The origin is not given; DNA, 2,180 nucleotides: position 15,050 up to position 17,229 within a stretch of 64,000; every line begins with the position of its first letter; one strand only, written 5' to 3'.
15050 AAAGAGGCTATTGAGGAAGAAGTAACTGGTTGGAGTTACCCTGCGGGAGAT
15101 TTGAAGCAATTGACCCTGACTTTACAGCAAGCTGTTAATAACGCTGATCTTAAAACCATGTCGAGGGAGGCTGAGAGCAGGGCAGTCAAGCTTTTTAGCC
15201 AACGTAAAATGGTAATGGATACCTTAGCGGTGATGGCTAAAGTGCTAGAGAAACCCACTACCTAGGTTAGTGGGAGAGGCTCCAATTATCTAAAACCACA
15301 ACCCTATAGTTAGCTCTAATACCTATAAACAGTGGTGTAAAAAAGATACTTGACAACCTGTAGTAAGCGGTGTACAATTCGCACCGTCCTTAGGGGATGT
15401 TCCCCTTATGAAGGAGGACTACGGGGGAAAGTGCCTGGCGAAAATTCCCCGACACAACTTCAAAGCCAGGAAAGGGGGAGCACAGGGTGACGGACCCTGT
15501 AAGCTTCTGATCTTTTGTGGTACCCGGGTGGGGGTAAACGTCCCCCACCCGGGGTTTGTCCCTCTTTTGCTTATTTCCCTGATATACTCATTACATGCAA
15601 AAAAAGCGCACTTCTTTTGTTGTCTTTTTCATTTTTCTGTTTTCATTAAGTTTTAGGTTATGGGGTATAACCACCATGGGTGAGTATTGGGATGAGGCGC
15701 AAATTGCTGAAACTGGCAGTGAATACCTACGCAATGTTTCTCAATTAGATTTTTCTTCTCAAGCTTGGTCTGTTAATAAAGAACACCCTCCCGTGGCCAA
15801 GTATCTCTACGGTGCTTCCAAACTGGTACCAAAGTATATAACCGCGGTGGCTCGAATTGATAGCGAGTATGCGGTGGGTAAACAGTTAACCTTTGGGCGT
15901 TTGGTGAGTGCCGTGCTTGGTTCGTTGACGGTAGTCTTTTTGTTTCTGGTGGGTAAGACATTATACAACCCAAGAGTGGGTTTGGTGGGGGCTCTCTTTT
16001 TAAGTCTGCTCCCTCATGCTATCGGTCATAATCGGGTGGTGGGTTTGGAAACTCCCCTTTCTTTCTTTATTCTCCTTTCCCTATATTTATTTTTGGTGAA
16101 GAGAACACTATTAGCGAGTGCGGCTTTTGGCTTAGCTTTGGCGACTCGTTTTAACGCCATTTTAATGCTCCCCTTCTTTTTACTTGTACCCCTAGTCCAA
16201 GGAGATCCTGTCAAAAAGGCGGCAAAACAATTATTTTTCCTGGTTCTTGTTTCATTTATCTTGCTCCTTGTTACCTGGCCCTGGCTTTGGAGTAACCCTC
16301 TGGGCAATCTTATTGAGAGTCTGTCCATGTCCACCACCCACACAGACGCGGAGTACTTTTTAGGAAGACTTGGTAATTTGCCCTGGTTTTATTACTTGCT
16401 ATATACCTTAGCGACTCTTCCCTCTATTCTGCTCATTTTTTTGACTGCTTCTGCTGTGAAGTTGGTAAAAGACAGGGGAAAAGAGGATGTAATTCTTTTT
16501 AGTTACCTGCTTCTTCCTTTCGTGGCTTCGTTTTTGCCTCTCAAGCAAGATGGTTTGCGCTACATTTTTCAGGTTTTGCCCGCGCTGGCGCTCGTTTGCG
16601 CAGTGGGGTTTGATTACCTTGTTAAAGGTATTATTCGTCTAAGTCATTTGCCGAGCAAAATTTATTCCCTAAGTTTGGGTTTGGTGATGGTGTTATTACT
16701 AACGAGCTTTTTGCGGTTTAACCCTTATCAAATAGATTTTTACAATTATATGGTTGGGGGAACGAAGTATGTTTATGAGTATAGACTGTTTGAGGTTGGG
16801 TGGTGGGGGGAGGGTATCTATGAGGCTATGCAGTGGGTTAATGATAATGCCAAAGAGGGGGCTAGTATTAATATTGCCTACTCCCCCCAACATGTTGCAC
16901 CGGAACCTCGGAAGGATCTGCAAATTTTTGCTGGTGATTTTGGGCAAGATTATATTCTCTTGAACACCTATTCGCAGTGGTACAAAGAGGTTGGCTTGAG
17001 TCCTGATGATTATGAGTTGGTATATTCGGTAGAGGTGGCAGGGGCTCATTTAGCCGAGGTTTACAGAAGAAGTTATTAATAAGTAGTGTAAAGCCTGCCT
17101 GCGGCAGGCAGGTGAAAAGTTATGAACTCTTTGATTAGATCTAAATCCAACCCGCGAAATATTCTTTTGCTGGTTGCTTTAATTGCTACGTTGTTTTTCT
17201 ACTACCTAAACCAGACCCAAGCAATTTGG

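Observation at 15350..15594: Strong promoter driving a ~190 nt GC-rich, multi-hairpin RNA that ends in a perfect terminator just before the first PMT-like gene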

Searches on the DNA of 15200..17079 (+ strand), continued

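Call 84: search_with_rna_model(model_id=R1, sources=[L045, L046, L047, L048, L049, L050, L051, L052, L053, L054, L055, L056, L057, L058, L059, L060, L061, L062, L063, L064, L065, L066, L067, L068, L069, L070, L071, L072, L073, L074, L075, L076, L077, L078, L079, L080, L081, L082, L083, L087, L001], max_evalue=10)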
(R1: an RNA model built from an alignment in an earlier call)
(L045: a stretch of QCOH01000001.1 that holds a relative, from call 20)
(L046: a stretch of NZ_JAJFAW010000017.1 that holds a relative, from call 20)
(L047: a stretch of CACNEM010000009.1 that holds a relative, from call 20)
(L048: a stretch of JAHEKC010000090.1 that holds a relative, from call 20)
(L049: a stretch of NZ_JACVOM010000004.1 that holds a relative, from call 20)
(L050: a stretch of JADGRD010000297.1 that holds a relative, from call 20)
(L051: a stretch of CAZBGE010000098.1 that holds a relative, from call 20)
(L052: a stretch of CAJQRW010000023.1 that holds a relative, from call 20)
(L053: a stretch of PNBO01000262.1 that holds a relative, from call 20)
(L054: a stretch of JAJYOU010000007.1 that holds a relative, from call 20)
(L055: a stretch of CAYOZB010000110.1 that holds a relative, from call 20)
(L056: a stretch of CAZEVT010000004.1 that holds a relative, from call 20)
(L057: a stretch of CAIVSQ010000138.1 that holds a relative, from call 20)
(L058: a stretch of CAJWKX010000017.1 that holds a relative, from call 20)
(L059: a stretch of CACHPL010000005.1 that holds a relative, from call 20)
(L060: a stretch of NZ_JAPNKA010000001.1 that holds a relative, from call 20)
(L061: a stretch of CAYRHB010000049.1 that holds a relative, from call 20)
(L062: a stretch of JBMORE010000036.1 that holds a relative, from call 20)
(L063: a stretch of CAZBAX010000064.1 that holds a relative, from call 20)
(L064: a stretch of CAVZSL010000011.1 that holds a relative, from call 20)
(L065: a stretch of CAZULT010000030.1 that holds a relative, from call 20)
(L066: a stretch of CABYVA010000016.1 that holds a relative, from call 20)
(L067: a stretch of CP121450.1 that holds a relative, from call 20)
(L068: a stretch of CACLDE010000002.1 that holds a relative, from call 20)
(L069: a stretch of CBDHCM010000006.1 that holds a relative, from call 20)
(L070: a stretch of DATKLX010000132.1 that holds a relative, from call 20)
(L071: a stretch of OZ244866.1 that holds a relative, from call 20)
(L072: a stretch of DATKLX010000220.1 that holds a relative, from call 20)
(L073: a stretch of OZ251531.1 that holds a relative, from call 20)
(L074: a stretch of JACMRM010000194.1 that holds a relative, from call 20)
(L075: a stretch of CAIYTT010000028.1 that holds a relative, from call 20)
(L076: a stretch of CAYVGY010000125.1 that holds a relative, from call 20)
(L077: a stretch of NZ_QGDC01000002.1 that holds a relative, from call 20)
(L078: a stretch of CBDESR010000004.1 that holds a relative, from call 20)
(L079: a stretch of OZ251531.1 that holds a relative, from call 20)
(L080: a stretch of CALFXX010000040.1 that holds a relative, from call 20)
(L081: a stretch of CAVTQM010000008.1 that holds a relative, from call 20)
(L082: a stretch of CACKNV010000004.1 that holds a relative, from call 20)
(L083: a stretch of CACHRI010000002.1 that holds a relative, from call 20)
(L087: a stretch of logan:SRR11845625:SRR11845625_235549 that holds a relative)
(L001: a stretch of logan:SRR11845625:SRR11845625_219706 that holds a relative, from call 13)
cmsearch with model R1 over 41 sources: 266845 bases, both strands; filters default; matches with E-value up to 10: 1.
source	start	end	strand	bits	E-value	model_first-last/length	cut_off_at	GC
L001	2350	2488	+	173.1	2.6e-41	1-139/139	no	0.54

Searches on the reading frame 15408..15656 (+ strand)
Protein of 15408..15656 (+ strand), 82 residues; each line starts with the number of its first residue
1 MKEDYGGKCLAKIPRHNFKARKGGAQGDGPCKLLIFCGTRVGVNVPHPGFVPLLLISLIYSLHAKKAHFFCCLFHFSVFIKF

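Call 9: search_protein_families(library=pfam, proteins=[window:15408-15656:+], max_evalue=0.01)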
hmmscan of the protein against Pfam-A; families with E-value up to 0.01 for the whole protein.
window:15408-15656:+ (82 aa): 0 families

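Call 54: search_protein_representatives(protein=window:15408-15653:+)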
Query: 82 residues. Proteins with E-value up to 0.001 (for the whole library): 0; up to 1e-10: 0; up to 1e-30: 0. The best 0 are listed.

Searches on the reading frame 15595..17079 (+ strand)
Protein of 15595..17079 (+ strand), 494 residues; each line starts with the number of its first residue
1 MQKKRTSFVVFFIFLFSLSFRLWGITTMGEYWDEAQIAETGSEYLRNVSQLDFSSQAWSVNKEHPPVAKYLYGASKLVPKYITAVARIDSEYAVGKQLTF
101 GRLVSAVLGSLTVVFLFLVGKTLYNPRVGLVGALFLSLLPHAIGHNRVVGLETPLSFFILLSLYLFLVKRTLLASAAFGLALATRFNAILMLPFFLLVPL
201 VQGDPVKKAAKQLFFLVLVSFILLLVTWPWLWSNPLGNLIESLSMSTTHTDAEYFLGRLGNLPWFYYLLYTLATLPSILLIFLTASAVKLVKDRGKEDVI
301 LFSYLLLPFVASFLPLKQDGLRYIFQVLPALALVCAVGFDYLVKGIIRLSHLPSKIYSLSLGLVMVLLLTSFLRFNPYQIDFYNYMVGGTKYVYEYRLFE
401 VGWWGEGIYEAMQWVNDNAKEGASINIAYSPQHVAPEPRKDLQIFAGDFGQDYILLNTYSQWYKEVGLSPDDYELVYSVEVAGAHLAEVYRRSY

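Call 9: search_protein_families(library=pfam, proteins=[window:15595-17079:+], max_evalue=0.01)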
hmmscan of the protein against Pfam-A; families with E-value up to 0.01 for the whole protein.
window:15595-17079:+ (494 aa): 3 families
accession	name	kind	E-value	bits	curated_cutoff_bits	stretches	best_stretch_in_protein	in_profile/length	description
PF02366.24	PMT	-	2.4e-10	40.8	22.7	1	13-230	3-230/245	Dolichyl-phosphate-mannose-protein mannosyltransferase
PF13231.12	PMT_2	-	3.4e-09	37.5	26.1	1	95-230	18-157/160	Dolichyl-phosphate-mannose-protein mannosyltransferase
PF05208.19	ALG3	-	8.3e-05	22.6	23.6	1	156-244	131-215/358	ALG3 protein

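Call 11: find_encoding_contigs(protein=window:15595-17079:+, flank=3000, max_places=10)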
Protein window:15595-17079:+ (494 aa): no gene with exactly this product is on record in the collection.

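Call 12: find_homologous_proteins(query=window:15595-17079:+, max_evalue=1e-10)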
Query window:15595-17079:+ (494 aa): 14 proteins with E <= 1e-10 among 8000 candidates.
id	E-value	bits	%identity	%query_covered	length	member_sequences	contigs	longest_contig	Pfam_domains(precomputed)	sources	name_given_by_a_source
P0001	0.0e+0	1034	100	95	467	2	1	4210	PF02366.25,PF13231.13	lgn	-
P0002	6.4e-145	502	48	99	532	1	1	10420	PF02366.25,PF13231.13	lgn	-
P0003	9.5e-136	472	46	98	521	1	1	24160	PF13231.13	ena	-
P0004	1.7e-129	451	42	99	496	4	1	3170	PF02366.25,PF13231.13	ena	-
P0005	5.1e-125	436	41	99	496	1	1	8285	PF02366.25,PF13231.13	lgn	-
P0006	1.1e-97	346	39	98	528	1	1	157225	PF02366.25,PF13231.13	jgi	-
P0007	8.3e-83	297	34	98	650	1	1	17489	PF07691.18,PF02366.25,PF13231.13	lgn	-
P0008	9.9e-77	277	35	94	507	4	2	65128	PF02366.25,PF13231.13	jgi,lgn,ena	-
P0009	6.5e-74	268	35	97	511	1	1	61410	PF02366.25,PF13231.13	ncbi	-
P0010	9.3e-74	267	35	98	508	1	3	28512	PF02366.25,PF13231.13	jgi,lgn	-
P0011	1.4e-73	267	33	97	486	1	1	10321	PF02366.25,PF13231.13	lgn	-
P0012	1.9e-59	220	33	99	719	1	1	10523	PF07691.18,PF02366.25,PF13231.13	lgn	-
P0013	5.1e-41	159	31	95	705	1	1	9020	PF13231.13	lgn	-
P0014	2.2e-13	68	27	81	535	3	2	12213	PF02366.25,PF13231.13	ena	-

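Call 13: find_encoding_contigs(protein=P0001, flank=5000, max_places=4)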
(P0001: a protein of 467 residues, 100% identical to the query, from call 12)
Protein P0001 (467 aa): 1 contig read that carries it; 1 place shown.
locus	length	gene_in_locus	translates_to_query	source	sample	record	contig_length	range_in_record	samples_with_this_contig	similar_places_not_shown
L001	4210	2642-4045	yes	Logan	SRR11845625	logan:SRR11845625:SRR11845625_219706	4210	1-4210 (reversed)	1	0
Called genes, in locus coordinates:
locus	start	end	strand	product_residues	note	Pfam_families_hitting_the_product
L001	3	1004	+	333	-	?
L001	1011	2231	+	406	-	PF13439:Glyco_transf_4, PF13579:Glyco_trans_4_4 (weak), PF20706:GT4-conflict (weak), PF00534:Glycos_transf_1, PF13692:Glyco_trans_1_4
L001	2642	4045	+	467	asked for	PF02366:PMT, PF13231:PMT_2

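Call 14: find_encoding_contigs(protein=P0002, flank=5000, max_places=4)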
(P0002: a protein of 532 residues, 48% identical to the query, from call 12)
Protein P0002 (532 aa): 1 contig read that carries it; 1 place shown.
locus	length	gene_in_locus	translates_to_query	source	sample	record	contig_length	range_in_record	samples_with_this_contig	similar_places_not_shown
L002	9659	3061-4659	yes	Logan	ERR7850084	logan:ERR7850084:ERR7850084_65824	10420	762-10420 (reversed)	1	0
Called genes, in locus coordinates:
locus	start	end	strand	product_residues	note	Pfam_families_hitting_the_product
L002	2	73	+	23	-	?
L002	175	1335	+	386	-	PF13439:Glyco_transf_4, PF13579:Glyco_trans_4_4, PF00534:Glycos_transf_1, PF13692:Glyco_trans_1_4, PF13524:Glyco_trans_1_2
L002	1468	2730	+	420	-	PF20706:GT4-conflict (faint), PF13439:Glyco_transf_4, PF13579:Glyco_trans_4_4, PF00534:Glycos_transf_1, PF13692:Glyco_trans_1_4, PF13524:Glyco_trans_1_2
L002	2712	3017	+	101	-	-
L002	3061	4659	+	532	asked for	PF02366:PMT, PF13231:PMT_2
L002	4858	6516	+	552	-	-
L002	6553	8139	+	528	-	PF13231:PMT_2 (weak)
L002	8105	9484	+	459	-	-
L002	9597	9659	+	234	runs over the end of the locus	PF00535:Glycos_transf_2, PF10111:Glyco_tranf_2_2, PF13641:Glyco_tranf_2_3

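Call 15: find_encoding_contigs(protein=P0003, flank=5000, max_places=4)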
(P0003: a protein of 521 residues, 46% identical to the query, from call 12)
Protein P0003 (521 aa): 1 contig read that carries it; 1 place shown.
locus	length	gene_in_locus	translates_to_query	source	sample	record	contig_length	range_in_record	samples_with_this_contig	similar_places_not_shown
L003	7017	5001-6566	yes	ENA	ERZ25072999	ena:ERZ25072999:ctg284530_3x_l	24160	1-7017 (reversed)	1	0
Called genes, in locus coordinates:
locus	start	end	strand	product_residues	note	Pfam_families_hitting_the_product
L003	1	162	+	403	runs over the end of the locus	PF13439:Glyco_transf_4, PF13579:Glyco_trans_4_4, PF20706:GT4-conflict, PF00534:Glycos_transf_1, PF13692:Glyco_trans_1_4, PF13524:Glyco_trans_1_2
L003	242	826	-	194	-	-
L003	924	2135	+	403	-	PF13439:Glyco_transf_4, PF20706:GT4-conflict (faint), PF00534:Glycos_transf_1, PF13692:Glyco_trans_1_4, PF13524:Glyco_trans_1_2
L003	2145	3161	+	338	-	PF01073:3Beta_HSD, PF01370:Epimerase, PF02719:Polysacc_synt_2 (faint), PF16363:GDP_Man_Dehyd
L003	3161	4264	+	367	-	PF01041:DegT_DnrJ_EryC1, PF01212:Beta_elim_lyase (weak)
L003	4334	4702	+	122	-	-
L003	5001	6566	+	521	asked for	PF13231:PMT_2 (weak)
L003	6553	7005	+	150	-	-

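Call 20: find_related_loci(query=A1, collection=genome_contigs, flank=3000)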
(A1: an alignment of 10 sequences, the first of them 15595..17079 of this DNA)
Query A1 (494 aa) in genome_contigs; peptide patterns used: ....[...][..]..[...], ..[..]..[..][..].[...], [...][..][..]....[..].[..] (x = any residue, [..] = any of these).
199 stretches matched a pattern; 92 encode a relative of the query (tblastn E <= 1e-3); the best 80 are kept; 80 distinct loci.
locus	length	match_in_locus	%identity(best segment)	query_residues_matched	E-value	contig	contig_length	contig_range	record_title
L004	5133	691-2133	35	3-493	6e-91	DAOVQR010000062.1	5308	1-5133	MAG TPA_asm: bacterium isolate CSMAG_1580 CSMAG_1580_k141_693220_length_5308_cov_19.0000, whole genome shotgun sequence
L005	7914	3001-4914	35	1-492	5e-85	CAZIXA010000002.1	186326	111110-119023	MAG TPA_asm: uncultured Clostridia bacterium isolate SRP323688_co1_183 genome assembly, contig: NODE_137_length_186326_c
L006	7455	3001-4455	33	3-493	5e-80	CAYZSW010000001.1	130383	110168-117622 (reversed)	MAG TPA_asm: uncultured Candidatus Saccharibacteria bacterium isolate SRP241326_co2_22 genome assembly, contig: NODE_212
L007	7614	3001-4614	32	10-494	2e-74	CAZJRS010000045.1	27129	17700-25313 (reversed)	MAG TPA_asm: uncultured Methanocella sp. isolate SRP302447_co3_415 genome assembly, contig: NODE_4792_length_27129_cov_8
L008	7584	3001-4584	31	17-492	1e-73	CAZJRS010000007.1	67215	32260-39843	MAG TPA_asm: uncultured Methanocella sp. isolate SRP302447_co3_415 genome assembly, contig: NODE_1138_length_67215_cov_9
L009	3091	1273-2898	32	4-492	6e-74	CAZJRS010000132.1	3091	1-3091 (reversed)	MAG TPA_asm: uncultured Methanocella sp. isolate SRP302447_co3_415 genome assembly, contig: NODE_103964_length_3091_cov_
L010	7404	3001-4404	35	13-474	3e-72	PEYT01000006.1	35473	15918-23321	MAG: candidate division WWE3 bacterium CG08_land_8_20_14_0_20_40_13 CG08_land_8_20_14_0.20_scaffold_272_c, whole genome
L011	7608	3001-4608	34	17-493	4e-69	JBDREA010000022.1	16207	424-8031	MAG: Candidatus Altiarchaeota archaeon isolate MEGAHIT-group-1.290 k141_13360324, whole genome shotgun sequence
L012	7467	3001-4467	31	2-493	6e-70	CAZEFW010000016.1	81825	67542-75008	MAG TPA_asm: uncultured Myxococcales bacterium isolate SRP077602_co5_47 genome assembly, contig: NODE_1116_length_81825_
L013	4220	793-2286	31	1-492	6e-65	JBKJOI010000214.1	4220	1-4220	MAG: Haliangiales bacterium isolate ant_bin.405 k117_2479535, whole genome shotgun sequence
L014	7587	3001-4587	30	2-493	2e-63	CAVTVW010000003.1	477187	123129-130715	MAG: uncultured Methanocellaceae archaeon isolate MFD09286.bin.2.135 genome assembly, contig: contig_24969, whole genome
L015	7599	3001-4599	28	3-493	2e-62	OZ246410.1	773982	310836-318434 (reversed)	MAG: uncultured Methanosarcinales archaeon isolate SRP193066_co2_46 genome assembly, chromosome: 1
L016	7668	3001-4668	27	2-491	5e-62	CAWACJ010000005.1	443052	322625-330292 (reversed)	MAG: uncultured Methanocellaceae archaeon isolate MFD09286.bin.2.140 genome assembly, contig: contig_43358, whole genome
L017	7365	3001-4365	30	21-493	1e-60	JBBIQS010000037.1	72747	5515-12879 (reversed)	MAG: Myxococcales bacterium isolate SLF170214_bin_331 NODE_237_length_72747_cov_4.17026, whole genome shotgun sequence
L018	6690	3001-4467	30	2-493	5e-61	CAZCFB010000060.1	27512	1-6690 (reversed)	MAG TPA_asm: uncultured Kofleriaceae bacterium isolate SRP077602_co7_524 genome assembly, contig: NODE_8614_length_27512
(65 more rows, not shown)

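Call 22: find_encoding_contigs(protein=P0004, flank=5000, max_places=4)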
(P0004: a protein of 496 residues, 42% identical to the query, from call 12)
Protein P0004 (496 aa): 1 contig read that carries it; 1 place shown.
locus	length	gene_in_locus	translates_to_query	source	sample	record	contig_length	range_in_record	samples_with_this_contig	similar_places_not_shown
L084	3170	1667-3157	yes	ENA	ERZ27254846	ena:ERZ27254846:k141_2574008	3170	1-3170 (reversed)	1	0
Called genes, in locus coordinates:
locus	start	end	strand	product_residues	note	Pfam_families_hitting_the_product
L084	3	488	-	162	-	?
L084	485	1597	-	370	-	PF13439:Glyco_transf_4, PF20706:GT4-conflict (weak), PF00534:Glycos_transf_1, PF13692:Glyco_trans_1_4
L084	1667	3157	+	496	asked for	PF02366:PMT, PF13231:PMT_2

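Call 23: find_encoding_contigs(protein=P0005, flank=5000, max_places=4)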
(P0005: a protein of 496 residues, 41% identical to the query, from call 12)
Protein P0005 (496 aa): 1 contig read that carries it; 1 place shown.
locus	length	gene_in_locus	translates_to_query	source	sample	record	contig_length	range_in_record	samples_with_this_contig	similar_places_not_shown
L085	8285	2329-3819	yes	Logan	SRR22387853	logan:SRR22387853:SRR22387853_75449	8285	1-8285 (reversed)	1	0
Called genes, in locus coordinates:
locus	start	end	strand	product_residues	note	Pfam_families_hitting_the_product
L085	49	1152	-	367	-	PF13439:Glyco_transf_4 (weak), PF00534:Glycos_transf_1, PF13692:Glyco_trans_1_4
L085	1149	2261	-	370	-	PF13439:Glyco_transf_4, PF13579:Glyco_trans_4_4 (faint), PF20706:GT4-conflict (weak), PF00534:Glycos_transf_1, PF13692:Glyco_trans_1_4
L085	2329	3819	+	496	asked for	PF02366:PMT, PF13231:PMT_2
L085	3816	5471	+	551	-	PF13231:PMT_2 (weak)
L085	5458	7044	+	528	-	-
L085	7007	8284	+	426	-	?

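Call 24: find_encoding_contigs(protein=P0006, flank=5000, max_places=4)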
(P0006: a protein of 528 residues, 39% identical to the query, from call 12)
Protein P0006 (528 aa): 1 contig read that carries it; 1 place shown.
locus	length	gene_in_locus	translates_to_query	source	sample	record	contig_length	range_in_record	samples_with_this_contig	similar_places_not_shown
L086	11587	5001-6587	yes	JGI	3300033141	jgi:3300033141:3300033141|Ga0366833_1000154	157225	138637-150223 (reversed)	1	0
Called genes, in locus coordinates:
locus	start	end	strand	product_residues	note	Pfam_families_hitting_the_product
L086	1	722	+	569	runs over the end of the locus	PF14306:PUA_2, PF01747:ATP-sulfurylase, PF01583:APS_kinase, PF13671:AAA_33 (weak)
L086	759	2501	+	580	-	-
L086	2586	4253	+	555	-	PF13231:PMT_2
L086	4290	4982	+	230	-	PF00535:Glycos_transf_2, PF10111:Glyco_tranf_2_2, PF13641:Glyco_tranf_2_3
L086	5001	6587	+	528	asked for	PF02366:PMT, PF13231:PMT_2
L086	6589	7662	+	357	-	-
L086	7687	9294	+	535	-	-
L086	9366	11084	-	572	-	PF02366:PMT (weak), PF13231:PMT_2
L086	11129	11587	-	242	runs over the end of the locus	PF01797:Y1_Tnp (weak)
